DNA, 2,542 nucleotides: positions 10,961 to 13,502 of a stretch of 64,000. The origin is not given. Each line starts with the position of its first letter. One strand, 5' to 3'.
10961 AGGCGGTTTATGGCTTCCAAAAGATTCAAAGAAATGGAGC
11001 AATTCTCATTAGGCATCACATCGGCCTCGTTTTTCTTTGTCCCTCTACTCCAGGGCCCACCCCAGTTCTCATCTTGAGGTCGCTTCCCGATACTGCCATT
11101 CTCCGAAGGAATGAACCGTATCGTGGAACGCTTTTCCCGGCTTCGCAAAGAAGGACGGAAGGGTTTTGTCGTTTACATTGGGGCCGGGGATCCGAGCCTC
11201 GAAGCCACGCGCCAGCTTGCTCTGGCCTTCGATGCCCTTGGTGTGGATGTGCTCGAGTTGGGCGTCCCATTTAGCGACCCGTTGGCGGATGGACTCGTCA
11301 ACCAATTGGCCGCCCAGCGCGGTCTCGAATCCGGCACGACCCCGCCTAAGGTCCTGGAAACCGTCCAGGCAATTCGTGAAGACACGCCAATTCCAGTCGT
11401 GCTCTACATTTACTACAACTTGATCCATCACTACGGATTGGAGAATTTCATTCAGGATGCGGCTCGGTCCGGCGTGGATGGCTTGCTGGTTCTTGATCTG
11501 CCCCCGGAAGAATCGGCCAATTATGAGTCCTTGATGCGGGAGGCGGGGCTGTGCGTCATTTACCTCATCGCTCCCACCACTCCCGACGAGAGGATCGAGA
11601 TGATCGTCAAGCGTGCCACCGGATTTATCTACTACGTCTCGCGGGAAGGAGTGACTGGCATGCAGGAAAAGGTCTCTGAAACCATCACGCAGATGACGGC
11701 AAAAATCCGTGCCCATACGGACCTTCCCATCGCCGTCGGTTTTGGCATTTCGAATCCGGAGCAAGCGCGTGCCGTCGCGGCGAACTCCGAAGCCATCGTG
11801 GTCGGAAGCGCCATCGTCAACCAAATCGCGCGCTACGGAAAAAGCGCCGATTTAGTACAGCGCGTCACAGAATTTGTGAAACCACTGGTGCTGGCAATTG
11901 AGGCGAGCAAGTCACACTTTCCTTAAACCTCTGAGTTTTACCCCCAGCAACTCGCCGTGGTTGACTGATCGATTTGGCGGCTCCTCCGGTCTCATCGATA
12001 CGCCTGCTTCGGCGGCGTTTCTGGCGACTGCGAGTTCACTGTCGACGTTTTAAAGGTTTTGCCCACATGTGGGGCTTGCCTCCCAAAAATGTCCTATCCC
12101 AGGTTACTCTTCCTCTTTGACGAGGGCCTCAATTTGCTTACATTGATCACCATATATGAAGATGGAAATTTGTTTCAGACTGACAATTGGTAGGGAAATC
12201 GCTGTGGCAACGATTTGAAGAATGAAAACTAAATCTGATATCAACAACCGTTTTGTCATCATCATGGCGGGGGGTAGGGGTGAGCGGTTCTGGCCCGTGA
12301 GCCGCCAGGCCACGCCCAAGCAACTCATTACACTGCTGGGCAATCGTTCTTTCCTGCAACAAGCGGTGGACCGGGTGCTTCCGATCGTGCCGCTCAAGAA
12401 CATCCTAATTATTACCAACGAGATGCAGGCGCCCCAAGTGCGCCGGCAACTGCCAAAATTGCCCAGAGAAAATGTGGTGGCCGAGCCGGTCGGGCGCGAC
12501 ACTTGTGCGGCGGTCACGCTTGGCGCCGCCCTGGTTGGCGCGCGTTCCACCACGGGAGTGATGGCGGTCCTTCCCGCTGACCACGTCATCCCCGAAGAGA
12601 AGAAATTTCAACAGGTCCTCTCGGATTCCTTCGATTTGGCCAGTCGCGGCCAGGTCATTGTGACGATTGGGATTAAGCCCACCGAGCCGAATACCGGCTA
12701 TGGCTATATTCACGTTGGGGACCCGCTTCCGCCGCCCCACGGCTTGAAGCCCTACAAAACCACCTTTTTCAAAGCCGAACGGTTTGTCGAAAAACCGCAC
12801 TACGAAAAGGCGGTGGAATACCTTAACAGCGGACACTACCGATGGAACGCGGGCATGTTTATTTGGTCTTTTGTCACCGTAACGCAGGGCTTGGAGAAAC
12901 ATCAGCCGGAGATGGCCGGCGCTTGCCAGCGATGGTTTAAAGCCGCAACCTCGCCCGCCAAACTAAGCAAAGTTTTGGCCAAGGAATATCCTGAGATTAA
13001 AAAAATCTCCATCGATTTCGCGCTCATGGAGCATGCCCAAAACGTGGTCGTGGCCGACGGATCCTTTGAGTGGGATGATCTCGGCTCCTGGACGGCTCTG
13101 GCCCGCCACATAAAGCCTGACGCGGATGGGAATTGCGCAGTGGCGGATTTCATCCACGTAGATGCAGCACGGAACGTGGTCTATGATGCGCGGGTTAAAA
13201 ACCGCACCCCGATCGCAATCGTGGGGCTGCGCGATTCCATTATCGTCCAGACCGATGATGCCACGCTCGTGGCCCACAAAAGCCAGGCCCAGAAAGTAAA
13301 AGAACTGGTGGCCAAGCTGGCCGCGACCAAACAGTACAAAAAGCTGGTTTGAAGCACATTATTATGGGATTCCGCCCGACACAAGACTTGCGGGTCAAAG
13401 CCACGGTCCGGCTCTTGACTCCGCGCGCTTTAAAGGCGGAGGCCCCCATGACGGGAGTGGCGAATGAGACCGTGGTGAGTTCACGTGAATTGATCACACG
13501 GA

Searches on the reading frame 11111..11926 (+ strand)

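Call 19: search_protein_families(library=pfam, proteins=[window:11111-11926:+], max_evalue=0.001)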
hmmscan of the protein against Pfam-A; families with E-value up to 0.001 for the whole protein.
window:11111-11926:+ (271 aa): 4 families
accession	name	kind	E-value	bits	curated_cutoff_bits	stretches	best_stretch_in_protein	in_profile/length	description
PF00290.26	Trp_syntA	-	6.7e-86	287.9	27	1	8-257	1-252/259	Tryptophan synthase alpha chain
PF01884.23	PcrB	-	0.00018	21.5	23.9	1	182-239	162-215/226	PcrB family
PF00834.25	Ribul_P_3_epim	-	0.00054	19.9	21.1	1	140-235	99-197/198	Ribulose-phosphate 3 epimerase family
PF00977.27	His_biosynth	-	0.00061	19.7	23.6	0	189-244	58-114/228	Histidine biosynthesis protein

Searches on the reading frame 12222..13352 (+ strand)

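Call 19: search_protein_families(library=pfam, proteins=[window:12222-13352:+], max_evalue=0.001)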
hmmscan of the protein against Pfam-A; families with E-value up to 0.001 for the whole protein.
window:12222-13352:+ (376 aa): 3 families
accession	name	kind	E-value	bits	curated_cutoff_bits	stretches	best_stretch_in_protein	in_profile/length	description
PF00483.29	NTP_transferase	-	2.7e-39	135.6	21.2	1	13-295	3-237/245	Nucleotidyl transferase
PF22640.1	ManC_GMP_beta-helix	-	1.1e-13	51.3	27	1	310-366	3-55/55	MannoseP isomerase/GMP-like beta-helix domain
PF12804.13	NTP_transf_3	-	2.4e-08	34.8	27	1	12-134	1-109/160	MobA-like NTP transferase domain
